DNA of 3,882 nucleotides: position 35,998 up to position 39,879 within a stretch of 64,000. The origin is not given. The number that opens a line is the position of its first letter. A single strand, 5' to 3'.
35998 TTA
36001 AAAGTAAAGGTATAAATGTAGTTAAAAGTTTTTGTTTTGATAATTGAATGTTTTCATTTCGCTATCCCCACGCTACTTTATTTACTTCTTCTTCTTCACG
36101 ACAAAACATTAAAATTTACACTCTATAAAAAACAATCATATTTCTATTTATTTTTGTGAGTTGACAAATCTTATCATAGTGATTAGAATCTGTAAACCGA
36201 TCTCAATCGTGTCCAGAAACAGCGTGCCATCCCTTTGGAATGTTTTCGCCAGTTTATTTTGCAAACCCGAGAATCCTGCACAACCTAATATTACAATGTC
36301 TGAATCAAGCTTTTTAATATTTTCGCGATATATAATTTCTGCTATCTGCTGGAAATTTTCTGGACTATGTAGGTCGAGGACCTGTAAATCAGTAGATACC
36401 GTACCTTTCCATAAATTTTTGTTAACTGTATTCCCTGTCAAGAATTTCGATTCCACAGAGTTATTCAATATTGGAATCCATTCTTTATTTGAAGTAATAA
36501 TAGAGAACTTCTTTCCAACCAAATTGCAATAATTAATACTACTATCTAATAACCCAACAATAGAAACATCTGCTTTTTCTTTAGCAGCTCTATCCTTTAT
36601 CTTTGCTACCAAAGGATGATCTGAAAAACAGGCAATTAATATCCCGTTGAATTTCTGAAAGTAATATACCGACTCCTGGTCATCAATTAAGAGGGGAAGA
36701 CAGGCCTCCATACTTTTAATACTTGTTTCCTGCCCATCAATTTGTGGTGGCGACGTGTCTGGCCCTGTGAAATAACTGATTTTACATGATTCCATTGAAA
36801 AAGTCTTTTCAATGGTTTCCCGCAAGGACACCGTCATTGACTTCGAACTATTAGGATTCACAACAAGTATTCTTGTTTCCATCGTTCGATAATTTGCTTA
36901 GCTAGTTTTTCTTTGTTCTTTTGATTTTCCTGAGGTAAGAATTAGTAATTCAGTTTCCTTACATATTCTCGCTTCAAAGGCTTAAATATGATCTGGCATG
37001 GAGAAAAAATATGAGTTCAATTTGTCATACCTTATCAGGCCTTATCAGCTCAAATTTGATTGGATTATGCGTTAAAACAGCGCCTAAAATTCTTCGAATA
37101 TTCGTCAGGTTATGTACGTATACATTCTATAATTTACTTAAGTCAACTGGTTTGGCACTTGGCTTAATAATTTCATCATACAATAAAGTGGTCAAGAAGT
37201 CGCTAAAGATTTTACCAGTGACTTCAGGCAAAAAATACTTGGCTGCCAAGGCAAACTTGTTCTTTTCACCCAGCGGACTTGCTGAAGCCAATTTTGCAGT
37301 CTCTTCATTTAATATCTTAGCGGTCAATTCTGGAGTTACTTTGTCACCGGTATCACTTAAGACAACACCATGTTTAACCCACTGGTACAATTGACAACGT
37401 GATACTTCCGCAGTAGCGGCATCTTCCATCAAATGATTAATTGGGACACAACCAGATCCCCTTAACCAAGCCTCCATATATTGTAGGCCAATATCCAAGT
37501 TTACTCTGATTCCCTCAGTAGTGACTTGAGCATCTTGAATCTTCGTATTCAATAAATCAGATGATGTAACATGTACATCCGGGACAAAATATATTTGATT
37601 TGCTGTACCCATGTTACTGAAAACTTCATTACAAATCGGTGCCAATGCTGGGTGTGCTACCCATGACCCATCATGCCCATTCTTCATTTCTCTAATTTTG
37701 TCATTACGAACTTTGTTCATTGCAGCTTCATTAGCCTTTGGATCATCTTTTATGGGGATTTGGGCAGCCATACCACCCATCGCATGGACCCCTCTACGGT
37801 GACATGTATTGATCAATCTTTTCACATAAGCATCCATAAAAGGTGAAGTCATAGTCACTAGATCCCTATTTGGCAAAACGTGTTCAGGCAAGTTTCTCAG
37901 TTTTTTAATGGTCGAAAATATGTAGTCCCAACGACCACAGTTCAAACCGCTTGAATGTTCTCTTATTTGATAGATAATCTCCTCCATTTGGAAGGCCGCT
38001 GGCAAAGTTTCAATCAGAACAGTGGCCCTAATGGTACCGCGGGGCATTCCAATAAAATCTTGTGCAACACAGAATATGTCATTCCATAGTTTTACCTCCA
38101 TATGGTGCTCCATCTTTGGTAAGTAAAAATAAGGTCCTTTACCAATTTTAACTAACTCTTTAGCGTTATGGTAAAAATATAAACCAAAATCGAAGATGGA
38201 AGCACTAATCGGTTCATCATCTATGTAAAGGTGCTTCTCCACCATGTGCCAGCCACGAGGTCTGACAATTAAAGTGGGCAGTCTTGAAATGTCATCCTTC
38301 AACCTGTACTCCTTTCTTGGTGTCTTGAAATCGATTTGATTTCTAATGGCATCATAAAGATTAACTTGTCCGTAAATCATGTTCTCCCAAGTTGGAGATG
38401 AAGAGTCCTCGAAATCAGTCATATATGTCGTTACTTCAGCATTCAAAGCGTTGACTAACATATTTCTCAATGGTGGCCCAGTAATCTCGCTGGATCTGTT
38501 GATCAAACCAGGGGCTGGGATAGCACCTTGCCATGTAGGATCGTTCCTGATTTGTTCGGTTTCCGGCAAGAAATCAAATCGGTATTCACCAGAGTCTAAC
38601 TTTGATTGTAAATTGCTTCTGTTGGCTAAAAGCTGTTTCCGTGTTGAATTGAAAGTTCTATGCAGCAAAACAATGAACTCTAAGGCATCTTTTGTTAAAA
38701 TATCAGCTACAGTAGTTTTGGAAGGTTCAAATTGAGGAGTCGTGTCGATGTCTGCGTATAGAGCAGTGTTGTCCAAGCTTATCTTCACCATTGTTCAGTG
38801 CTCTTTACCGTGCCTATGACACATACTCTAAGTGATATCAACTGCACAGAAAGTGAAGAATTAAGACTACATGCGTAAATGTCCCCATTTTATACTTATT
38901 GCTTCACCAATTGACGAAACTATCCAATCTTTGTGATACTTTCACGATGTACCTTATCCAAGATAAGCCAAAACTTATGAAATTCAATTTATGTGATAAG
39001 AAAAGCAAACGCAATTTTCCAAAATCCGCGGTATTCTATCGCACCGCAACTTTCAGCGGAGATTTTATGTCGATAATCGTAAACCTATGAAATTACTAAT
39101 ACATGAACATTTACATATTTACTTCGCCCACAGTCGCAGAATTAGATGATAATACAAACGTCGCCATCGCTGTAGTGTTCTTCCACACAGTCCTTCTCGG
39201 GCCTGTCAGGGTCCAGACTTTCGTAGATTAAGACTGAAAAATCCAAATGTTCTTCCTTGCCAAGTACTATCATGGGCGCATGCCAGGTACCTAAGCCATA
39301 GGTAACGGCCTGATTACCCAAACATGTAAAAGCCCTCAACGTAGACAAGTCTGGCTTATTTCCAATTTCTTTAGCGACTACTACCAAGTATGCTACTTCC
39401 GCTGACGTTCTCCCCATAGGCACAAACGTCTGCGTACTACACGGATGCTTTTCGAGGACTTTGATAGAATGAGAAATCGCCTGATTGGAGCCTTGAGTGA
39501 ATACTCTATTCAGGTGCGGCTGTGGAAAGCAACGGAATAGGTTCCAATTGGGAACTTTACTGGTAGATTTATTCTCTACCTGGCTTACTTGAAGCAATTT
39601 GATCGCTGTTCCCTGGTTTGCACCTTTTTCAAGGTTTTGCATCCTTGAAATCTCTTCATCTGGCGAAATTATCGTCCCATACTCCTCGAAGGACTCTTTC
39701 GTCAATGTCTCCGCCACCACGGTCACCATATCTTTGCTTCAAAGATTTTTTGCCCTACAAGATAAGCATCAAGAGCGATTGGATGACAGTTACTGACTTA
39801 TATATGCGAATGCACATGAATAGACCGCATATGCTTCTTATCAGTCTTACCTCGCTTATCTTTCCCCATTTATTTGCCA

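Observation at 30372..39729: Complete six-gene DAL allantoin-catabolism cluster (DAL1-DAL4-DAL2-DCG1-DAL7-DAL3)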

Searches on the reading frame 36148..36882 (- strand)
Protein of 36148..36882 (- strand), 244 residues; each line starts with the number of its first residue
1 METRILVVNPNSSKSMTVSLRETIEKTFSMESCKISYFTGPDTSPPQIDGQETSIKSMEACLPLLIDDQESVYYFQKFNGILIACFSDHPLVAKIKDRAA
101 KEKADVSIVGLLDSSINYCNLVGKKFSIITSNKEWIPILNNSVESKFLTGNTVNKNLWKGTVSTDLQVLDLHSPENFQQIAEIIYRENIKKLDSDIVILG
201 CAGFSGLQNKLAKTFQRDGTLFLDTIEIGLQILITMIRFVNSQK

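Call 3: search_protein_families(library=pfam, proteins=[window:36148-36882:-])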
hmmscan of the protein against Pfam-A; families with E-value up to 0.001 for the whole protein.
window:36148-36882:- (244 aa): 1 family
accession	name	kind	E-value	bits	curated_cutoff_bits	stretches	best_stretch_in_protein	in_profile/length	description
PF01177.27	Asp_Glu_race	-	4.2e-30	105.6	31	1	5-231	1-209/211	Asp/Glu/Hydantoin racemase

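Call 33: find_homologous_proteins(query=window:36148-36882:-, max_evalue=1e-10)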
Query window:36148-36882:- (244 aa): 48 proteins with E <= 1e-10 among 283 candidates.
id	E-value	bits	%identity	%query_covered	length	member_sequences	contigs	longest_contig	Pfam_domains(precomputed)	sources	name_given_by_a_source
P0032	4.1e-152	522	96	100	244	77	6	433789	PF01177.28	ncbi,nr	ncbi:BAH_G0028650.mRNA.1.CDS.1 [Saccharomyces cerevisiae]|nr:SX2_G0054220.mRNA.1.CDS.1 [Saccharomyce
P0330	1.3e-140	484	88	100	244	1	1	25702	PF01177.28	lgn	-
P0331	1.5e-127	442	80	100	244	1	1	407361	PF01177.28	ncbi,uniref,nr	ncbi:dcg1p [Saccharomyces arboricola H-6]|uniref:Dcg1p n=1 Tax=Saccharomyces arboricola (strain H-6 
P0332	1.6e-122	425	78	100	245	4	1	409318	PF01177.28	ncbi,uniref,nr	ncbi:hypothetical protein SUVZ_09G1870 [Saccharomyces uvarum]|uniref:Protein DCG1 n=1 Tax=Saccharomy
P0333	3.7e-122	424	78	100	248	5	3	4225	PF01177.28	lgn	-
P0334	1.3e-121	422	79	100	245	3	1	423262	PF01177.28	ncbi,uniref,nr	ncbi:hypothetical protein SEUBUCD650_0I02010 [Saccharomyces eubayanus]|uniref:DCG1-like protein n=1 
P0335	6.6e-100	351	83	79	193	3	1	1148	PF01177.28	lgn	-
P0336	6.6e-82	292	55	98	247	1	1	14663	PF01177.28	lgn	-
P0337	4.6e-80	286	57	97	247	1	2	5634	PF01177.28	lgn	-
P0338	4.9e-79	283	52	98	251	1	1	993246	PF01177.28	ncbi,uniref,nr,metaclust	ncbi:Dcg1p KNAG_0D03100 [Huiozyma naganishii CBS 8797]|uniref:Protein DCG1 n=1 Tax=Huiozyma naganish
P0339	1.6e-75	271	55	97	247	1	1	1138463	PF01177.28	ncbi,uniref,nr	ncbi:Dcg1p NDAI_0F00980 [Naumovozyma dairenensis CBS 421]|uniref:Uncharacterized protein n=1 Tax=Nau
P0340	3.8e-75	270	54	91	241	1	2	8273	PF01177.28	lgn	-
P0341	3.4e-72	260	52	98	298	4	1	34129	PF01177.28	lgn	-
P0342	3.4e-71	257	53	98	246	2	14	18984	PF01177.28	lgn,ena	-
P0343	9.5e-70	252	53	96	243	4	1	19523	PF01177.28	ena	-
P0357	1.0e-60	223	46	96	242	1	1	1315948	PF01177.28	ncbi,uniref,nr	ncbi:hypothetical protein HG536_0B00380 [Torulaspora globosa]|uniref:Asp/Glu/hydantoin racemase n=1 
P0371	5.2e-40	155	38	97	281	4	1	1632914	PF01177.28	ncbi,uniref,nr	ncbi:Dcg1p [Lachancea thermotolerans CBS 6340]|uniref:KLTH0F00902p n=1 Tax=Lachancea thermotolerans 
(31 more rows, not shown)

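Call 36: find_encoding_contigs(protein=P0357, flank=10000, max_places=1)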
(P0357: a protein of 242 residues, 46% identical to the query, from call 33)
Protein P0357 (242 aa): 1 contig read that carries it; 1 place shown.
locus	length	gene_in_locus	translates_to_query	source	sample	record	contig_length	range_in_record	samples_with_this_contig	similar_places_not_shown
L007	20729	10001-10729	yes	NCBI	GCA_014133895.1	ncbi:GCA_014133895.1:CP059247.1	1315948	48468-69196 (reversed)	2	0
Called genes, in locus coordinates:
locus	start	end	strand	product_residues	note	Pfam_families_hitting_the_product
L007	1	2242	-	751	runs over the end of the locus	-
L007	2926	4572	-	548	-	PF01030:Recep_L_domain (faint)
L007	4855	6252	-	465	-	PF00069:Pkinase, PF03109:ABC1 (faint), PF07714:PK_Tyr_Ser-Thr, PF14531:Kinase-like (faint)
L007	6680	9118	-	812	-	PF01412:ArfGap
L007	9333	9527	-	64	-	-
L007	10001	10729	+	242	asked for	PF01177:Asp_Glu_race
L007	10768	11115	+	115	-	PF01679:Pmp3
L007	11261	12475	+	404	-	PF08621:RPAP1_N, PF08620:RPAP1_C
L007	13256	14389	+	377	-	PF17097:Kre28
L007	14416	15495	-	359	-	PF03630:Fumble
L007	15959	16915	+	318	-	PF19327:Ap4A_phos_N, PF16269:DUF4922 (weak), PF09830:ATP_transf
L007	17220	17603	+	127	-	PF02271:UCR_14kD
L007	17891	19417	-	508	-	-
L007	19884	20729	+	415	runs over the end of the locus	PF08320:PIG-X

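Call 37: find_encoding_contigs(protein=P0371, flank=10000, max_places=1)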
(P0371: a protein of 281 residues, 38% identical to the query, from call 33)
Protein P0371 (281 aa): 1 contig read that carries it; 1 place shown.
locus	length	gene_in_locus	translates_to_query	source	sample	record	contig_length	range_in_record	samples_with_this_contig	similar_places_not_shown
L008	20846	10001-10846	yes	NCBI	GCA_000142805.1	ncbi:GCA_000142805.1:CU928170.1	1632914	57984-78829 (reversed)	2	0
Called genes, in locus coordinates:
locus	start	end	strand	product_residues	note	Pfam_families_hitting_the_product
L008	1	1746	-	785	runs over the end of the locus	-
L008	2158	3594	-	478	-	PF01030:Recep_L_domain (faint)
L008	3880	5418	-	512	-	PF00069:Pkinase, PF07714:PK_Tyr_Ser-Thr, PF03109:ABC1 (weak)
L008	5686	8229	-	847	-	PF00169:PH, PF01412:ArfGap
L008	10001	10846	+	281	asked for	PF01177:Asp_Glu_race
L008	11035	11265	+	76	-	PF01679:Pmp3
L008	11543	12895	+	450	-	PF08621:RPAP1_N, PF08620:RPAP1_C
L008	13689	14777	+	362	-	PF17097:Kre28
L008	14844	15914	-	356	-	PF03630:Fumble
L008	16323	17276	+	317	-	PF16269:DUF4922, PF19327:Ap4A_phos_N, PF09830:ATP_transf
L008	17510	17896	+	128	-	PF02271:UCR_14kD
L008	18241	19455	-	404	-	-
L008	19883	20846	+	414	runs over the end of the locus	PF08320:PIG-X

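Call 38: search_solved_structures(query=window:36148-36882:-, max_evalue=1, show_alignments=2)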
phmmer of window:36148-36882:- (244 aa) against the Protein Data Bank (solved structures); distinct sequences matched with E-value up to 1: 5.
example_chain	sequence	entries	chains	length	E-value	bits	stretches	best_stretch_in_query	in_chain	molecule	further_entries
3qvj_A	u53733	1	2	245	6.1e-06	28.9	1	3-215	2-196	Putative hydantoin racemase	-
5lfd_A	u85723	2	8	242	1.5e-05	27.6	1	4-239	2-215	Allantoin racemase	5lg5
3qvk_A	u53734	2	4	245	0.003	20.1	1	3-212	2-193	Putative hydantoin racemase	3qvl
8q93_C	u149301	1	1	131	0.46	12.9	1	88-134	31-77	Nanobody Re30H02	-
3eeb_A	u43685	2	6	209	0.58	12.6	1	77-135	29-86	RTX toxin RtxA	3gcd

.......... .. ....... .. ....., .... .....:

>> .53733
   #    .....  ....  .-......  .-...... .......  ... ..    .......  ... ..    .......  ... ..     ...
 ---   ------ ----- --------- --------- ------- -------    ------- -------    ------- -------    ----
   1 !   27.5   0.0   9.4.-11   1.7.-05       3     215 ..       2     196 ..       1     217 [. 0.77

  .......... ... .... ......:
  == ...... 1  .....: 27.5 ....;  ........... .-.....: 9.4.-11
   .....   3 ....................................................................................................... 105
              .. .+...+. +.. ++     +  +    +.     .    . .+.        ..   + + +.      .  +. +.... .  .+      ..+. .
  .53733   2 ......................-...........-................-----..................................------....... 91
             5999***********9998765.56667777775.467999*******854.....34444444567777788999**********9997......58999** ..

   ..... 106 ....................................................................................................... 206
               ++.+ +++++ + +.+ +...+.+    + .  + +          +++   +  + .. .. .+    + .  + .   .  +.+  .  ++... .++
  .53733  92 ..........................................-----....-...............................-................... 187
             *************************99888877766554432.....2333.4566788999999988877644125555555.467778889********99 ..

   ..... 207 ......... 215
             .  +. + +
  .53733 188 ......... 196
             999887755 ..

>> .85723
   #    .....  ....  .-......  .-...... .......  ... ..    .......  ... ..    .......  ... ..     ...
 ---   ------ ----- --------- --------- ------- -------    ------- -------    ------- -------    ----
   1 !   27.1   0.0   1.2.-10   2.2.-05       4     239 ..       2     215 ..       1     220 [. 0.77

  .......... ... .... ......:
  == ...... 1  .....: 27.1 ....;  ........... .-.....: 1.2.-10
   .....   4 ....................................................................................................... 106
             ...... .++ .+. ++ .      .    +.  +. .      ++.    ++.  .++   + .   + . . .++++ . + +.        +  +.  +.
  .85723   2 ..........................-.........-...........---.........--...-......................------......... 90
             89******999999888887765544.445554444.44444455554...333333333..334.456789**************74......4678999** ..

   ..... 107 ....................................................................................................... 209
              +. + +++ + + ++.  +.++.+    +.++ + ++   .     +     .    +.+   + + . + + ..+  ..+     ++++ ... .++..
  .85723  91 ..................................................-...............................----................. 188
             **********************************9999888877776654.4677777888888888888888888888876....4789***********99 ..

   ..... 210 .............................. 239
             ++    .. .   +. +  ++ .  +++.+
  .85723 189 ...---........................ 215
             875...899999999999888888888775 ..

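Call 40: search_protein_families(library=ncbifam, proteins=[window:36148-36882:-], max_evalue=0.001)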
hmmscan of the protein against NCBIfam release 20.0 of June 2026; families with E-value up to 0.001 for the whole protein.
window:36148-36882:- (244 aa): 0 families

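Call 57: search_solved_structures(query=A1, max_evalue=0.01)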
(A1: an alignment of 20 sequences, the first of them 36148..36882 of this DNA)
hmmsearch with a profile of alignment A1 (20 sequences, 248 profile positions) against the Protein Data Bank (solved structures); distinct sequences matched with E-value up to 0.01: 3.
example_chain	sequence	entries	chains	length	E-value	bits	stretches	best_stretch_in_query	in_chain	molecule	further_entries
3qvj_A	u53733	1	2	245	5.4e-15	58.5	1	4-242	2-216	Putative hydantoin racemase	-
5lfd_A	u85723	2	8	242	2.8e-11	46.3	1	4-243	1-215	Allantoin racemase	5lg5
3qvk_A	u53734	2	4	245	3.3e-11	46.1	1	4-242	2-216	Putative hydantoin racemase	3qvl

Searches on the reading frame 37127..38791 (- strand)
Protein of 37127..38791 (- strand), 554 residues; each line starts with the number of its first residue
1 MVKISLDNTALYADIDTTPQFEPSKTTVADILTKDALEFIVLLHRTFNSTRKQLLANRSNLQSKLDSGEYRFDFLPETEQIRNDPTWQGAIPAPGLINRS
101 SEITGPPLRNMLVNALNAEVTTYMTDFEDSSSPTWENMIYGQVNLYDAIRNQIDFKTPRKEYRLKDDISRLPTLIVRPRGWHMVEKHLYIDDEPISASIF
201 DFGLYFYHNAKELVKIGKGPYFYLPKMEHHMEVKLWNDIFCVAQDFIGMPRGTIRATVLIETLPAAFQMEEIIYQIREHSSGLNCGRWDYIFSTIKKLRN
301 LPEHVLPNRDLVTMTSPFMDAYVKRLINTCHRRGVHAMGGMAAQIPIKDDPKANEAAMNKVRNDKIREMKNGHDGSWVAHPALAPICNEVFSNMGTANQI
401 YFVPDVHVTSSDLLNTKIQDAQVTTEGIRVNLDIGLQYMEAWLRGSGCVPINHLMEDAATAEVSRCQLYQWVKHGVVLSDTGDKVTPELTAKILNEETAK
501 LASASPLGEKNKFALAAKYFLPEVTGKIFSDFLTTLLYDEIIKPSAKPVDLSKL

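Call 3: search_protein_families(library=pfam, proteins=[window:37127-38791:-])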
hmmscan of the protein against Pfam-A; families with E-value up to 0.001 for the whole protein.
window:37127-38791:- (554 aa): 3 families
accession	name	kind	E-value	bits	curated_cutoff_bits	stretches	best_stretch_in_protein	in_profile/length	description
PF01274.28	MS_TIM-barrel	-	4.1e-120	399.8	26.4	1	173-415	1-247/248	Malate synthase, TIM barrel domain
PF20659.2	MS_C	-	7.8e-47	159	23.1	1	423-541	2-118/118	Malate synthase, C-terminal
PF20656.2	MS_N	-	1.4e-20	73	23.5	1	22-79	7-63/64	Malate synthase, N-terminal domain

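Call 40: search_protein_families(library=ncbifam, proteins=[window:37127-38791:-], max_evalue=0.001)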
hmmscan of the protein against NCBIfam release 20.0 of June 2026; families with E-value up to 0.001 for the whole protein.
window:37127-38791:- (554 aa): 3 families
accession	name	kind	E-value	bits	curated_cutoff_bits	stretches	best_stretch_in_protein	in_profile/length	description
TIGR01344.1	malate_syn_A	equivalog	2.6e-264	877.2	594.5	1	31-541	1-510/511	malate synthase A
NF002825.0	PRK02999.1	equivalog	2.1e-12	46.5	565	1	221-500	392-674/726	malate synthase G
TIGR01345.1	malate_syn_G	equivalog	5.4e-12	45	989.15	1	221-499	389-670/721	malate synthase G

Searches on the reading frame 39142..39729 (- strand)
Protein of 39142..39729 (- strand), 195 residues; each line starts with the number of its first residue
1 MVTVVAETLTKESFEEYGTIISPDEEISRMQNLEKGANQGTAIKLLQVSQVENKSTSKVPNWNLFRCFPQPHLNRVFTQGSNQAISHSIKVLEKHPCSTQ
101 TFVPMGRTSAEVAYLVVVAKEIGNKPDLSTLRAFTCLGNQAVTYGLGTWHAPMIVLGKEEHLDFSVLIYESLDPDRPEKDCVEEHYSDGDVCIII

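Call 3: search_protein_families(library=pfam, proteins=[window:39142-39729:-])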
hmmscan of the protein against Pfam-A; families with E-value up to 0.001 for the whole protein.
window:39142-39729:- (195 aa): 1 family
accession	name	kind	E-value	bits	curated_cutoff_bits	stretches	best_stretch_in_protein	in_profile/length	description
PF04115.18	Ureidogly_lyase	-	3e-45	154.2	23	1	3-187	3-156/162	Ureidoglycolate lyase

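Call 40: search_protein_families(library=ncbifam, proteins=[window:39142-39729:-], max_evalue=0.001)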
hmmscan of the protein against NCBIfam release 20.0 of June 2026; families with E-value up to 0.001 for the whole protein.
window:39142-39729:- (195 aa): 8 families
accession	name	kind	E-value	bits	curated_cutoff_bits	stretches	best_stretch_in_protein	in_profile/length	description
NF002950.0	PRK03606.1-3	equivalog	1.6e-18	67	282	1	1-159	1-134/170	ureidoglycolate lyase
NF002949.0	PRK03606.1-2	equivalog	1.6e-18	67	230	1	3-166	3-140/167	ureidoglycolate lyase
NF009932.0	PRK13395.1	subfamily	7.9e-18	64.6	160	1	2-158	2-134/171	ureidoglycolate lyase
NF002954.0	PRK03606.2-5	equivalog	9.2e-17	61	212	1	4-164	6-140/168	ureidoglycolate lyase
NF002948.0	PRK03606.1-1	equivalog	3.8e-14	52.9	275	1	84-156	63-130/160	ureidoglycolate lyase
NF002953.0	PRK03606.2-4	equivalog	8e-14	51.8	315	1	3-166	5-141/169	ureidoglycolate lyase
NF002951.0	PRK03606.2-2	equivalog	4.5e-13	49.2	270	1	6-160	7-136/166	ureidoglycolate lyase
NF002952.0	PRK03606.2-3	equivalog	1.6e-10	41.2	260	1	82-154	64-130/164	ureidoglycolate lyase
